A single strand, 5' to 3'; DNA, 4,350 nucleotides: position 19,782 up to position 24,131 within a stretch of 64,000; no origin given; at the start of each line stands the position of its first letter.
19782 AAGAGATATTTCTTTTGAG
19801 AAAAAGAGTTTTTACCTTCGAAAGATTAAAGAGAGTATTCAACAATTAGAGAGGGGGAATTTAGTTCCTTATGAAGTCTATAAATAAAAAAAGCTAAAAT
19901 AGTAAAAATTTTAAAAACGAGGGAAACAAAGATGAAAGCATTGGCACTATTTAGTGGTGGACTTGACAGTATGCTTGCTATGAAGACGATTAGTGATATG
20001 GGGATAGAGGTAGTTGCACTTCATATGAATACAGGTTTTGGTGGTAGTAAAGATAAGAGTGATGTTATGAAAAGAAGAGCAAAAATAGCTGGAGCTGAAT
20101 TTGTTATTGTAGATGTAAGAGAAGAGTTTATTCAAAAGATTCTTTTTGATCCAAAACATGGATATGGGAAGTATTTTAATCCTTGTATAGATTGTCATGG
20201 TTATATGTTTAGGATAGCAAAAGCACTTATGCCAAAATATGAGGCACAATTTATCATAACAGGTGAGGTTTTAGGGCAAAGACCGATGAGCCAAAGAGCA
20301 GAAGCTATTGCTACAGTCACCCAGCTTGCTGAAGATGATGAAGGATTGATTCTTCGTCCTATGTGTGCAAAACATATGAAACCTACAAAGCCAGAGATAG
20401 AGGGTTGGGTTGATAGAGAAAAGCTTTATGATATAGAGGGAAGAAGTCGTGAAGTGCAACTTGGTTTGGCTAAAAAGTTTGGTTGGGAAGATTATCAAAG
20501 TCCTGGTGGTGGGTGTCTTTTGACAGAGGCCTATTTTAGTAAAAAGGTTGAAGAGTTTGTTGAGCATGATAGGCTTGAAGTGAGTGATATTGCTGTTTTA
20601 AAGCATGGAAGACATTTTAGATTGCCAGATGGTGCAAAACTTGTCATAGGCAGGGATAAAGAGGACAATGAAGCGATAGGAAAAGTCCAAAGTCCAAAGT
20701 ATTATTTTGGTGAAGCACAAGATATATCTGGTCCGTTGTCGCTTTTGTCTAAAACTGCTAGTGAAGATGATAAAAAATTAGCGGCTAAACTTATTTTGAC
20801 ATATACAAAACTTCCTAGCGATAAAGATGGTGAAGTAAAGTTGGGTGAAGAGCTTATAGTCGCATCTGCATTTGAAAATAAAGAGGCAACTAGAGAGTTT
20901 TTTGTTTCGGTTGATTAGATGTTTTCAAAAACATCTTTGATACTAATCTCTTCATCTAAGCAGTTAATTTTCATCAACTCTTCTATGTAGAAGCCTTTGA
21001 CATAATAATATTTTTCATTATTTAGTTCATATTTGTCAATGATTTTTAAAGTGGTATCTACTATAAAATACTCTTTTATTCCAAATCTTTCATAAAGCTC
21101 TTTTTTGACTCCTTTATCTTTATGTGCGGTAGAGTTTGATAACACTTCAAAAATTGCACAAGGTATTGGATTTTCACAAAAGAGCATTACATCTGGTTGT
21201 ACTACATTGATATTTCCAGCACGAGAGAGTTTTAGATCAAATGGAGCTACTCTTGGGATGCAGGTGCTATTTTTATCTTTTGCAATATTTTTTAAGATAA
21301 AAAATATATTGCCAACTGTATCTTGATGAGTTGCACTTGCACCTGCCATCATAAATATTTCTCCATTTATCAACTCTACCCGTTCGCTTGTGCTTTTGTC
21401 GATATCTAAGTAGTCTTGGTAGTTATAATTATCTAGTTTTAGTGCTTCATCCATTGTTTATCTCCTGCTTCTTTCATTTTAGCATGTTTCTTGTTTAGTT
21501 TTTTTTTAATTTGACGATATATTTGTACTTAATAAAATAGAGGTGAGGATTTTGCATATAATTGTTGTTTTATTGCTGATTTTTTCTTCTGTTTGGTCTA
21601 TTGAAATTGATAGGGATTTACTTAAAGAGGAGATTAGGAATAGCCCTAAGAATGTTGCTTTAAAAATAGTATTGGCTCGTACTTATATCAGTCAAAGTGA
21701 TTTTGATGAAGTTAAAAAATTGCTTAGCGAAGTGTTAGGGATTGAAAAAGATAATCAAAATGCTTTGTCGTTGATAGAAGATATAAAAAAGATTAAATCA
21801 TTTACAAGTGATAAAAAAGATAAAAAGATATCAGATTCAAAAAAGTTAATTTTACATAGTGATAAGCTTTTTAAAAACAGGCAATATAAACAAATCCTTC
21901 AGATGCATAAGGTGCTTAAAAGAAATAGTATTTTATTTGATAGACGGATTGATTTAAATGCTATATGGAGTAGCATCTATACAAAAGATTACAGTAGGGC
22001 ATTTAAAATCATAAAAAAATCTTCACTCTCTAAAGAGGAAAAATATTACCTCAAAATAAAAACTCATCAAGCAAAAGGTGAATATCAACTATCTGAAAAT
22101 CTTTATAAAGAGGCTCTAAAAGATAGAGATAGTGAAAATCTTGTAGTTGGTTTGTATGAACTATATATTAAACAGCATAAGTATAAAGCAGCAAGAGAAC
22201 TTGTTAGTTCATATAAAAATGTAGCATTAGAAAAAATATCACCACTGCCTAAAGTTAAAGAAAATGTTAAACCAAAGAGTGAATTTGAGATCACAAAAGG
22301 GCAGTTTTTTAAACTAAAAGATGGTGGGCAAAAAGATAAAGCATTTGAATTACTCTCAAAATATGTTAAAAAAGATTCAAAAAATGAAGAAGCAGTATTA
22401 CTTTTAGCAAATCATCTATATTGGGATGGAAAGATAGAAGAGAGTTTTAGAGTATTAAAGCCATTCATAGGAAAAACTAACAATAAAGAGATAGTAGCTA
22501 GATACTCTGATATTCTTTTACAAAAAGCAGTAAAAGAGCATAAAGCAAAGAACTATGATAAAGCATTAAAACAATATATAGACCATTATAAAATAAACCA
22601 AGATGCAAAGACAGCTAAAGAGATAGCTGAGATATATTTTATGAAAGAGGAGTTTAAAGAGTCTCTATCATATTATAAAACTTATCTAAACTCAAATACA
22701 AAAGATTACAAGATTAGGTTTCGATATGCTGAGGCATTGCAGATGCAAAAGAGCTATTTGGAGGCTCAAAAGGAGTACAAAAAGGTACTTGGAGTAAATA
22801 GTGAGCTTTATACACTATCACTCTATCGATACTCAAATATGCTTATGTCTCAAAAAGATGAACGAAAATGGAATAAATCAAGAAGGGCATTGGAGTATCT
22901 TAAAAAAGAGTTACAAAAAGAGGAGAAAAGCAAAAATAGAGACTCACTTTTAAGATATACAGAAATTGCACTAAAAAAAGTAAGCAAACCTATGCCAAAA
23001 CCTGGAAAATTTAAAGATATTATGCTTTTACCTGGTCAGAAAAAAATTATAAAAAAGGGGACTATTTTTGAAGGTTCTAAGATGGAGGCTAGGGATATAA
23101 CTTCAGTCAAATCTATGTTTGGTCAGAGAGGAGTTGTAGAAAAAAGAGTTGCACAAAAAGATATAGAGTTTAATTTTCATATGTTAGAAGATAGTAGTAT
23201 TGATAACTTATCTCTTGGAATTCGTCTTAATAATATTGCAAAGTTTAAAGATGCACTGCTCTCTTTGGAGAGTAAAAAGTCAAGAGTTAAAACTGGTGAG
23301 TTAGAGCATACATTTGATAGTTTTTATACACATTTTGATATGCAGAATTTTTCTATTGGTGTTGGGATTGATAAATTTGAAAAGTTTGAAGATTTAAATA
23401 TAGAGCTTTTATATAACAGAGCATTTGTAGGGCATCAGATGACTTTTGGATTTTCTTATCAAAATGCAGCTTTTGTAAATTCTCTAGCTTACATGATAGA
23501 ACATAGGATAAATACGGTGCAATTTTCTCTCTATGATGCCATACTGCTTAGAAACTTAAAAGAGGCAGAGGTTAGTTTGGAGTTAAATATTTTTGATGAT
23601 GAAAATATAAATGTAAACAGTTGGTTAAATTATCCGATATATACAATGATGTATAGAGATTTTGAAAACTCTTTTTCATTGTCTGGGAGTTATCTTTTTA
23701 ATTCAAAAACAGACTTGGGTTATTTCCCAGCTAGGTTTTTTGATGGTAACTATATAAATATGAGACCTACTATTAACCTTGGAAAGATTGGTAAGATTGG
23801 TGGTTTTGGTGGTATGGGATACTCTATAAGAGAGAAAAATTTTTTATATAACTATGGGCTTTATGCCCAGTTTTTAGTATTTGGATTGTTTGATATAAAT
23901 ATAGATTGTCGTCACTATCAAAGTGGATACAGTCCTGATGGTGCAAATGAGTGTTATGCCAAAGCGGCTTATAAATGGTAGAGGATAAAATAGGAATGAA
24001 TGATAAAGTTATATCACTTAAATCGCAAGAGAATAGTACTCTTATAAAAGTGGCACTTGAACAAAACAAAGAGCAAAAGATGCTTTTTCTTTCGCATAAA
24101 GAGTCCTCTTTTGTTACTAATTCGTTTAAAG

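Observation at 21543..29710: Six-gene, translationally coupled synthase-dependent exopolysaccharide operon mixing Pga-, Bcs- and Bacillus Yda-like parts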

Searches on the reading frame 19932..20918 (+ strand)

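Call 52: search_protein_families(library=pfam, proteins=[window:19932-20918:+], max_evalue=0.01)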
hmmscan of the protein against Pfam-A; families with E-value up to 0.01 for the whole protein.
window:19932-20918:+ (328 aa): 6 families
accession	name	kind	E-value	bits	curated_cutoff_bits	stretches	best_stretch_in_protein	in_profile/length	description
PF18297.6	NFACT-R_2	-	6.3e-16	58.9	26.9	1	226-307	1-82/104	NFACT protein RNA binding domain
PF02568.20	ThiI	-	4.1e-10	40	20.5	1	2-146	5-146/197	Thiamine biosynthesis protein (ThiI)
PF00764.25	Arginosuc_synth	-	2.1e-09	38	27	1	6-80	5-79/162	Arginosuccinate synthase N-terminal HUP domain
PF06508.19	QueC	-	4.5e-05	23.5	22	1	2-72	1-72/210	Queuosine biosynthesis protein QueC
PF03054.22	tRNA_Me_trans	-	0.00011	22.3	20.6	1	2-111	2-125/202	tRNA methyl transferase HUP domain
PF24167.1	DUF7411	-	0.0035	17.4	28.7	1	1-70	1-66/194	Family of unknown function (DUF7411)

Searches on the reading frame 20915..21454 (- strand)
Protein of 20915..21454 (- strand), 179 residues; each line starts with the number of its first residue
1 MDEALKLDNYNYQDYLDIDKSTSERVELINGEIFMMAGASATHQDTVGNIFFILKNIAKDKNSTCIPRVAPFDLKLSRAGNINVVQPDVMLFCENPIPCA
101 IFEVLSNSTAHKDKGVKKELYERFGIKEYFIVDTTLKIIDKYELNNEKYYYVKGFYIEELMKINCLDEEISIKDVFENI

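Call 52: search_protein_families(library=pfam, proteins=[window:20915-21454:-], max_evalue=0.01)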
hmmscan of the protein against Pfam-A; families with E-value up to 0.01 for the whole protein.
window:20915-21454:- (179 aa): 1 family
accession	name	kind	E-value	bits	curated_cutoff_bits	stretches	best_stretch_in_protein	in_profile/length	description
PF05685.18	Uma2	-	1.8e-22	80.1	27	1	13-149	2-146/172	Putative restriction endonuclease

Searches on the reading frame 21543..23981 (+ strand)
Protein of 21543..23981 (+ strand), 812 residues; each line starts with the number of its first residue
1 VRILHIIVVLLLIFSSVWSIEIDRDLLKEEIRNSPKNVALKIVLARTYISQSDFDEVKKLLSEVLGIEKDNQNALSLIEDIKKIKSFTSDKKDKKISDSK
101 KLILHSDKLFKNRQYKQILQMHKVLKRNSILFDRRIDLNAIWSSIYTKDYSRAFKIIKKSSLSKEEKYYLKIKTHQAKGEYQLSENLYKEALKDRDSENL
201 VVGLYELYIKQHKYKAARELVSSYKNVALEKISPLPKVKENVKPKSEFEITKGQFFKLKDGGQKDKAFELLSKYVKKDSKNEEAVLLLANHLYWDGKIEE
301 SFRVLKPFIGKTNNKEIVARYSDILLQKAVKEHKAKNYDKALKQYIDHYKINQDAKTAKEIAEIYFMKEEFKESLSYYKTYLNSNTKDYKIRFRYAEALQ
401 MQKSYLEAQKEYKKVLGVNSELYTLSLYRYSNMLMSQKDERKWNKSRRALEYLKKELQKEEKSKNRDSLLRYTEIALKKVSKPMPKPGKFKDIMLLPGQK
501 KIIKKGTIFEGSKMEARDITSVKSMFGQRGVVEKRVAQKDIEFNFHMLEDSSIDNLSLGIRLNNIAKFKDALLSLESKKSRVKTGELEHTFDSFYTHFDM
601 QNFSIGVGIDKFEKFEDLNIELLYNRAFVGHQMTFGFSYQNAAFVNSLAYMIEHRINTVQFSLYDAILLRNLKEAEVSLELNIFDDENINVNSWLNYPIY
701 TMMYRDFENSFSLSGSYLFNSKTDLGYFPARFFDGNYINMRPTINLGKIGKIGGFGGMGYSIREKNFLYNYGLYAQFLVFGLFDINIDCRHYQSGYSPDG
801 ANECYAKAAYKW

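Call 3: search_protein_families(library=pfam, proteins=[window:21543-23981:+], max_evalue=1)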
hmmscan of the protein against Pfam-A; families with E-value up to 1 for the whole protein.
window:21543-23981:+ (812 aa): 13 families
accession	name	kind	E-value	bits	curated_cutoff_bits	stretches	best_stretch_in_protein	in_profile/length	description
PF14559.12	TPR_19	-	3.6e-18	66.1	25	4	27-78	14-65/68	Tetratricopeptide repeat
PF13428.12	TPR_14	-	1.1e-06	29.1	23.5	0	261-290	14-43/44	Tetratricopeptide repeat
PF14561.12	TPR_20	-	1.7e-05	25.5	25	0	27-72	11-56/90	Tetratricopeptide repeat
PF23914.1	TPR_CcmH_CycH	-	0.00013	22.3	42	0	259-302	98-141/158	Cytochrome c-type biogenesis protein H TPR domain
PF13424.12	TPR_12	-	0.00024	21.6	30.1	0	335-383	16-73/77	Tetratricopeptide repeat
PF12895.13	ANAPC3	-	0.0052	17.5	27.2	1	263-343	4-77/82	Anaphase-promoting complex, cyclosome, subunit 3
PF13429.12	TPR_15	-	0.01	15.7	26.2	1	342-416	199-275/280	Tetratricopeptide repeat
PF13432.12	TPR_16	-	0.015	16.1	32.7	0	368-413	10-55/65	Tetratricopeptide repeat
PF13374.12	TPR_10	-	0.035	14.6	27.5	0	174-194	11-31/42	Tetratricopeptide repeat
PF24575.1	TPR_Slam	-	0.16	12.8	35.2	1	325-411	18-103/104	Surface lipoprotein assembly modifier, N-terminal TPR repeats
PF13176.12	TPR_7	-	0.43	11.3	27.9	0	43-73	4-34/36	Tetratricopeptide repeat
PF07000.17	DUF1308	-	0.44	10.9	26.9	1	46-117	53-123/163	Protein of unknown function (DUF1308)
PF25068.1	ARM_TT21_4th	-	0.68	10.6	30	0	172-345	10-149/153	Tetratricopeptide repeat protein 21 forth ARM domain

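Call 4: search_protein_families(library=ncbifam, proteins=[window:21543-23981:+], max_evalue=1)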
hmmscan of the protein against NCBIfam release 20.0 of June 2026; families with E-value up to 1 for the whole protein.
window:21543-23981:+ (812 aa): 7 families
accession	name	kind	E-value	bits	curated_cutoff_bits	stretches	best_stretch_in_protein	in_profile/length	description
TIGR02917.1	PEP_TPR_lipo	equivalog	7.1e-13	47.3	312.2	3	264-416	651-797/899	XrtA/PEP-CTERM system TPR-repeat protein PrsT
NF040959.1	MamA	equivalog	1.1e-06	28.3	200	2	259-343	48-126/204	magnetosome protein MamA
NF053607.1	CHU_0125_OmpA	equivalog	1.6e-06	27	620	1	325-422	22-120/639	CHU_0125 family OmpA-like outer membrane integrity protein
TIGR02521.1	type_IV_pilW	equivalog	0.00018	21.1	154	0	179-232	149-203/234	type IV pilus biogenesis/stability protein PilW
NF042912.1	Amuc_1098_fam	equivalog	0.055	11.5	750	1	36-86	153-203/805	Amuc_1098 family type IV pilus outer membrane protein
TIGR03504.1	FimV_Cterm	subfamily_domain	0.086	12.9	30.65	1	44-71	5-32/44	FimV/HubP family polar landmark protein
NF033920.0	C39_PA2778_fam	equivalog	0.16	11.4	150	0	257-342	165-251/255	PA2778 family cysteine peptidase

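Call 57: search_solved_structures(query=A3, max_evalue=1, show_alignments=0)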
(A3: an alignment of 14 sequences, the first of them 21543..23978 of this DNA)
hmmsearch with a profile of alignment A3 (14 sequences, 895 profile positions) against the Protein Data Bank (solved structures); distinct sequences matched with E-value up to 1: 92 (the best 60 are shown).
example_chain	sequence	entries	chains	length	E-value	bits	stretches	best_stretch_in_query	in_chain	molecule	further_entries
5i9h_A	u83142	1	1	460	4.2e-09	38.4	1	99-226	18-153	pentatricopeptide repeat protein dPPR-U8G2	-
5i9d_A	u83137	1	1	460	6e-09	37.9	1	99-226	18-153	pentatricopeptide repeat protein dPPR-U8A2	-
5i9f_A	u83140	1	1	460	8e-09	37.5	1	99-226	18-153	pentatricopeptide repeat protein dPPR-U10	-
5i9g_C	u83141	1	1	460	1.3e-08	36.8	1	99-226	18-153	pentatricopeptide repeat protein dPPR-U8C2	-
7obi_A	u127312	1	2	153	1.3e-07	33.5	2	402-504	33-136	CTPR-rv4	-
7rqf_A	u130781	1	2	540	2.7e-07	32.4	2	173-355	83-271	TPR repeat-containing protein PA4667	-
5fzq_A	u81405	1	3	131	4.4e-07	31.7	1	256-368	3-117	DESIGNED TPR PROTEIN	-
8sxe_C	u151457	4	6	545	4.6e-07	31.7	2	173-355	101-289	TPR repeat-containing protein PA4667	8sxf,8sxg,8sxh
5fzr_A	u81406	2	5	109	1.4e-06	30.1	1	256-353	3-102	DESIGNED TPR PROTEIN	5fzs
9qhb_A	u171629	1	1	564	1.7e-06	29.8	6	411-501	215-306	Engineered tetratricopeptide repeat protein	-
4y6c_A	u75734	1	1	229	1.9e-06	29.6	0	32-68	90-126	ANSERINA PUTATIVE KINESIN LIGHT chain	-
8fgw_D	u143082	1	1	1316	2.1e-06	29.5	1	41-508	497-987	Tetratricopeptide repeat protein 21B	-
8bbe_D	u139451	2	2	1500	5.5e-06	28.1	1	136-508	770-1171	SNAP-tag,Tetratricopeptide repeat protein 21B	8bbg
8bd7_A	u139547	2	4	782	6.7e-06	27.8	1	69-193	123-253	IFT88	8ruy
8bu0_A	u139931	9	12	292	8.1e-06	27.6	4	411-502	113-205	Consensus tetratricopeptide repeat protein | Crystal structure of an 8-repeat consensus TPR superhelix with Zinc. | Monomer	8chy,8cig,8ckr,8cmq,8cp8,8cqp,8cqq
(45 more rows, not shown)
